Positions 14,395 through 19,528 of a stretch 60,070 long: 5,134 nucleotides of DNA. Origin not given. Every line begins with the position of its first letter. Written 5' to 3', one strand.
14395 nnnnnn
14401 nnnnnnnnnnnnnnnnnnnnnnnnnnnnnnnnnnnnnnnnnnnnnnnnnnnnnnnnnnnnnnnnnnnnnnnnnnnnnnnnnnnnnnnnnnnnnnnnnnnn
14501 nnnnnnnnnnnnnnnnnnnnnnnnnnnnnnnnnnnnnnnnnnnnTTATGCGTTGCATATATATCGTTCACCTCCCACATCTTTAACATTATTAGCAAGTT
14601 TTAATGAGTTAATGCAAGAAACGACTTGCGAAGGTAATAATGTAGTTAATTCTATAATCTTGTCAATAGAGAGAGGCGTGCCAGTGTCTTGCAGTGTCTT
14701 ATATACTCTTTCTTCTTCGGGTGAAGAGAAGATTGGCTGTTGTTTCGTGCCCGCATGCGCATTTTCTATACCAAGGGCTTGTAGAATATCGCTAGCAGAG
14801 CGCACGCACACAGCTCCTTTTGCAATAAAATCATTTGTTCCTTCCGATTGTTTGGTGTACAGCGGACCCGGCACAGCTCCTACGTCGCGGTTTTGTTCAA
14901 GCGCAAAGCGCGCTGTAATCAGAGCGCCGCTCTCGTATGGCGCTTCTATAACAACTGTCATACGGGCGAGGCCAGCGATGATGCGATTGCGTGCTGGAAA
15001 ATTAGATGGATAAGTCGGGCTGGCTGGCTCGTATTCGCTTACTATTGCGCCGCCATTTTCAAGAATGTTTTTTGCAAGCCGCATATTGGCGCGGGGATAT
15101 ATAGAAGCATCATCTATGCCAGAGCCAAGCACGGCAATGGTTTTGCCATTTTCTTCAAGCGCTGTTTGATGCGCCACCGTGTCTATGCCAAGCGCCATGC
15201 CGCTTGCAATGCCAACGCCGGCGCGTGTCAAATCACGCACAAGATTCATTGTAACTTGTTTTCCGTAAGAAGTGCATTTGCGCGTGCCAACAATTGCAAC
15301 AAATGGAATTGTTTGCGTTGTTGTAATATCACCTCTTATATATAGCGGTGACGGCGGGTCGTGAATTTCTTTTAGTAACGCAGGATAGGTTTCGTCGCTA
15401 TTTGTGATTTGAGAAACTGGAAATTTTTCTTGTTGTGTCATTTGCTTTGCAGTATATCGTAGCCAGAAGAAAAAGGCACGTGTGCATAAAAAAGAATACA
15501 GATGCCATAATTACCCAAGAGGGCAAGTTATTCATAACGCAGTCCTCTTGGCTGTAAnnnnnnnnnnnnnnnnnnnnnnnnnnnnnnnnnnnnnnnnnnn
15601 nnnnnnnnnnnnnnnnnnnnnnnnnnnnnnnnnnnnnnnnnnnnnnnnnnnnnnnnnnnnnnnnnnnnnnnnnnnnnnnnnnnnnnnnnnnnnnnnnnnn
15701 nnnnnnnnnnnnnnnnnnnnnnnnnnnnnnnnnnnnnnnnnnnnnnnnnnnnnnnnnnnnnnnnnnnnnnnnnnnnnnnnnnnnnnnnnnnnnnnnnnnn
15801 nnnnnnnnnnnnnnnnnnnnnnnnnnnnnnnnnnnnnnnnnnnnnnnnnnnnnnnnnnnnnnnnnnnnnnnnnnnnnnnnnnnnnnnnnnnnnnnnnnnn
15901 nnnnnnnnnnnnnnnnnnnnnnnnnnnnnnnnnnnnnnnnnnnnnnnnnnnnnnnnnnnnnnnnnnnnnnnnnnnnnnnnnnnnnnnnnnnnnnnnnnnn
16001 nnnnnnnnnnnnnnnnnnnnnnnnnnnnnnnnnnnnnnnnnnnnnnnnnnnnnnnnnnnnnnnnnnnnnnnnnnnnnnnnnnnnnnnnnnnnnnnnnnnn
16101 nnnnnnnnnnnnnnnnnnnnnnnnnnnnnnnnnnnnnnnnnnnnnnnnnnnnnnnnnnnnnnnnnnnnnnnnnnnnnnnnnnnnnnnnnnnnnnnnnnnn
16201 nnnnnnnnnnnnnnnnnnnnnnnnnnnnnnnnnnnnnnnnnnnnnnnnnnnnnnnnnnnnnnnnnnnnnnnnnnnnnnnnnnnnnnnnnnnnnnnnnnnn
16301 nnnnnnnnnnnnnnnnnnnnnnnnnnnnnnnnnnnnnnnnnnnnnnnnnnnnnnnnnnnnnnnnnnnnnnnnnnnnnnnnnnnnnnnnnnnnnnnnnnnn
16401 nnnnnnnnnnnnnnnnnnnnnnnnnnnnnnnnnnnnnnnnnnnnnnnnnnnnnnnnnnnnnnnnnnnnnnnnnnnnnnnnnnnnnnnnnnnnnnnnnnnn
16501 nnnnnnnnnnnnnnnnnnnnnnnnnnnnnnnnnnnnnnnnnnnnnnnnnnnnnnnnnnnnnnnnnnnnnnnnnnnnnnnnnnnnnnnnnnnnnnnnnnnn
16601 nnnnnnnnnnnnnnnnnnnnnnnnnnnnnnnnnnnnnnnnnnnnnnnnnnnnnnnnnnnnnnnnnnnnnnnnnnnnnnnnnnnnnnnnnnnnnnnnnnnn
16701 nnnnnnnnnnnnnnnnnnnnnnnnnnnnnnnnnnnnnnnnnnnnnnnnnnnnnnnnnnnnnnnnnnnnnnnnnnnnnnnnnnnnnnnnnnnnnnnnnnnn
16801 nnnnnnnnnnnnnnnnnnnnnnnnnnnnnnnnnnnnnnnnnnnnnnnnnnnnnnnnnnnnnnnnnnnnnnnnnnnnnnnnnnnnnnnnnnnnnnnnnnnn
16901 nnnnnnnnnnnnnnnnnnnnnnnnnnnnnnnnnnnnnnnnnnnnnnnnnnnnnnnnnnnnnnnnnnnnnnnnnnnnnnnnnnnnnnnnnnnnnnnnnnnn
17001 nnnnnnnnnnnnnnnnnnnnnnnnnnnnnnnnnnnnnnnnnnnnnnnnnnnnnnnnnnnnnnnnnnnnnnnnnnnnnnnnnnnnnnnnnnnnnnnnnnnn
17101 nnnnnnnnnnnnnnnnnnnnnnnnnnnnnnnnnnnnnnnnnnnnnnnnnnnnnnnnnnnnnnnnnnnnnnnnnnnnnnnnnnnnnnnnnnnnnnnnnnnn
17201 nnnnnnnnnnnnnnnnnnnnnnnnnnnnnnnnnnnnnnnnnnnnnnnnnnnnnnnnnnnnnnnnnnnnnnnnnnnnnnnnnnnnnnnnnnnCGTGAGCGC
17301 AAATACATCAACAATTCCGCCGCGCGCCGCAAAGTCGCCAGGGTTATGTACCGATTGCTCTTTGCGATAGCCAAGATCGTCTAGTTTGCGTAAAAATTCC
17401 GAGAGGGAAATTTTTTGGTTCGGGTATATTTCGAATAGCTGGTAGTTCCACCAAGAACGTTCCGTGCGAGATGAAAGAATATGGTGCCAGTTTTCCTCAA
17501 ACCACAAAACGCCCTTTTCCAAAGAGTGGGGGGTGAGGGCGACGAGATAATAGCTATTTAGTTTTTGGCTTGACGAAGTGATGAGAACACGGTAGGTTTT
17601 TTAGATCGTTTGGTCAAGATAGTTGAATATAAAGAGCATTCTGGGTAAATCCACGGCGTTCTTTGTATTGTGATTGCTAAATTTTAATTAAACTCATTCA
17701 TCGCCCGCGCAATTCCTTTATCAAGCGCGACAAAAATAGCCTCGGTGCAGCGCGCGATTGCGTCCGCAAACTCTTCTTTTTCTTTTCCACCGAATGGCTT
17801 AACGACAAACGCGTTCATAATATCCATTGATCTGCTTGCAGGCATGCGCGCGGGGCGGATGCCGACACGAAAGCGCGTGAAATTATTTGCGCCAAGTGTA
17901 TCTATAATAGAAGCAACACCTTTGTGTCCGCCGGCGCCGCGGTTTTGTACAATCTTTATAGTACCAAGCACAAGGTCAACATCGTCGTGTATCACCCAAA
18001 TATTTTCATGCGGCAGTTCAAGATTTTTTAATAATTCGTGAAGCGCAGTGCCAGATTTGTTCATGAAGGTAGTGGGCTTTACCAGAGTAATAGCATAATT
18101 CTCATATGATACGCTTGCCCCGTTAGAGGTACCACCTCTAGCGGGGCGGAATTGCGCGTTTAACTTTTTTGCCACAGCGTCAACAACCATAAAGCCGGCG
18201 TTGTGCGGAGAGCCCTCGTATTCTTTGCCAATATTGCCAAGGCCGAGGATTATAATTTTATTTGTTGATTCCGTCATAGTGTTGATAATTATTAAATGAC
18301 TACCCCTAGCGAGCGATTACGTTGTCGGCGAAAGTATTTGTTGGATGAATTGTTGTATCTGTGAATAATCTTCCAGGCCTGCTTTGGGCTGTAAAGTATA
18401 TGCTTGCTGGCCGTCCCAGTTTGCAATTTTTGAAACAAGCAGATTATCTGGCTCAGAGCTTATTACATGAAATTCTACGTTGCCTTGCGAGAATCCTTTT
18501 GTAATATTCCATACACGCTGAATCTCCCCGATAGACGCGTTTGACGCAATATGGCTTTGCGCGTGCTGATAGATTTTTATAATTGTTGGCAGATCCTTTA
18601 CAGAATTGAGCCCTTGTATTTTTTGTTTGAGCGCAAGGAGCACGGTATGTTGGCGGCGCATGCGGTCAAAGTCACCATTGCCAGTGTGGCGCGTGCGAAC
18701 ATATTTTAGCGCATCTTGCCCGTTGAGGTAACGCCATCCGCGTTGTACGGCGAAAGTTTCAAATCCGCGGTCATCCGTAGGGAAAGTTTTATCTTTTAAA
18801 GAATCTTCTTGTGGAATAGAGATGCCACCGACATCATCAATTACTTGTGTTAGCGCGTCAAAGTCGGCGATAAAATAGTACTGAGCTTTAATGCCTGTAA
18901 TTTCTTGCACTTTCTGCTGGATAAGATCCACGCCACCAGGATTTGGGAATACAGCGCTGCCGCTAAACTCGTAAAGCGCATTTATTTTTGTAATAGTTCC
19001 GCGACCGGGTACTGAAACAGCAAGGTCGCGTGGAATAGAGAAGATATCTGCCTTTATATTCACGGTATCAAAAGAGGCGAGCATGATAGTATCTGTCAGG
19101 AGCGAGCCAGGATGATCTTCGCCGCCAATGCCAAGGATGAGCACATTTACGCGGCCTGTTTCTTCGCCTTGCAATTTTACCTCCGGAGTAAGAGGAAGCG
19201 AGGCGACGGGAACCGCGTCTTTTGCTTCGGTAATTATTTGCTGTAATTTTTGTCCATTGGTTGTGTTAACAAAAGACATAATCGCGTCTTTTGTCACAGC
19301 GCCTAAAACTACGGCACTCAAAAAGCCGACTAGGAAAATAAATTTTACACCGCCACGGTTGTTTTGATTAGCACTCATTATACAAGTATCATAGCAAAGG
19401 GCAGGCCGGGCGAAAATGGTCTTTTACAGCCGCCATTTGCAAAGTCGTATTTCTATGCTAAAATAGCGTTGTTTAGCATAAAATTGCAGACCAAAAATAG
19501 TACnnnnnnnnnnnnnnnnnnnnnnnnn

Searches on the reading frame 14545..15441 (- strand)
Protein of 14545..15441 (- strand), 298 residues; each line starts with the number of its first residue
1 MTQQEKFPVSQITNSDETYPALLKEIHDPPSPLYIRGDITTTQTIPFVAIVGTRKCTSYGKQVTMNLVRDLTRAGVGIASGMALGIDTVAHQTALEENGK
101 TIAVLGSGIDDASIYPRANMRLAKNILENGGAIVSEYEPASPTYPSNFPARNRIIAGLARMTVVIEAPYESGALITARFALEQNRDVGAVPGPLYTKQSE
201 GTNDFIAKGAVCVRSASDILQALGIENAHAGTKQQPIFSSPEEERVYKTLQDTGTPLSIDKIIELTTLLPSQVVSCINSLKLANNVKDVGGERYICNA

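Call 59: search_protein_families(library=pfam, max_evalue=0.00001, proteins=[window:14545-15441:-])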
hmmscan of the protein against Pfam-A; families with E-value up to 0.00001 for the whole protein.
window:14545-15441:- (298 aa): 1 family
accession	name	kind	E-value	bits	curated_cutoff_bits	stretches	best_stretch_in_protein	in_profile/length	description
PF02481.21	DNA_processg_A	-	3.7e-75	252.2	29.6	1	6-213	4-210/212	DNA recombination-mediator protein A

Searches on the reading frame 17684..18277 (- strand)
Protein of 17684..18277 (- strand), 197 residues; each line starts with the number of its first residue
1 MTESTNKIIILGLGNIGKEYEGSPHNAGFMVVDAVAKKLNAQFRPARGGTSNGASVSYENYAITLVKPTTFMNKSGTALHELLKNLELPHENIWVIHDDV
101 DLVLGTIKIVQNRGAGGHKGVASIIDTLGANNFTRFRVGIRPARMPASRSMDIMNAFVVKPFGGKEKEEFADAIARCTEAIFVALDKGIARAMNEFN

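Call 61: search_protein_families(library=pfam, max_evalue=0.0001, proteins=[window:17684-18277:-])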
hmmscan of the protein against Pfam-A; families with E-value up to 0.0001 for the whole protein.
window:17684-18277:- (197 aa): 1 family
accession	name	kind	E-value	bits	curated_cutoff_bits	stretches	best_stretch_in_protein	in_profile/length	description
PF01195.25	Pept_tRNA_hydro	-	9.3e-52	176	27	1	9-197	1-183/183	Peptidyl-tRNA hydrolase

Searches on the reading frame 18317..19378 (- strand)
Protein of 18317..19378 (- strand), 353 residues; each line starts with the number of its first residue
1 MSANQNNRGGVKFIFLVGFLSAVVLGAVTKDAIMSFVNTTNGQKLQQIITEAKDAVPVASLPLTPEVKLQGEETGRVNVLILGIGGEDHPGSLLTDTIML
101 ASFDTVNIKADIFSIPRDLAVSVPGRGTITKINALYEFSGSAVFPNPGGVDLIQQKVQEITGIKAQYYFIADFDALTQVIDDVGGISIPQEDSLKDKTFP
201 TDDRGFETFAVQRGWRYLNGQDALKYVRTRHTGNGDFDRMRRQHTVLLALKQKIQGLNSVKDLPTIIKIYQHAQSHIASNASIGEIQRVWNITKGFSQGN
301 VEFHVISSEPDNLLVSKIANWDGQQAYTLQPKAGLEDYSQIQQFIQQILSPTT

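Call 59: search_protein_families(library=pfam, max_evalue=0.00001, proteins=[window:18317-19378:-])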
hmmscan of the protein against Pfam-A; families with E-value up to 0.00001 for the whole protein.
window:18317-19378:- (353 aa): 1 family
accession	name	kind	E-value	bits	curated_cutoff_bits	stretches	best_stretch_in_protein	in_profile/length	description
PF03816.19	LytR_cpsA_psr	-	1e-33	117.1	24.6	1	95-255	2-149/150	LytR_cpsA_psr family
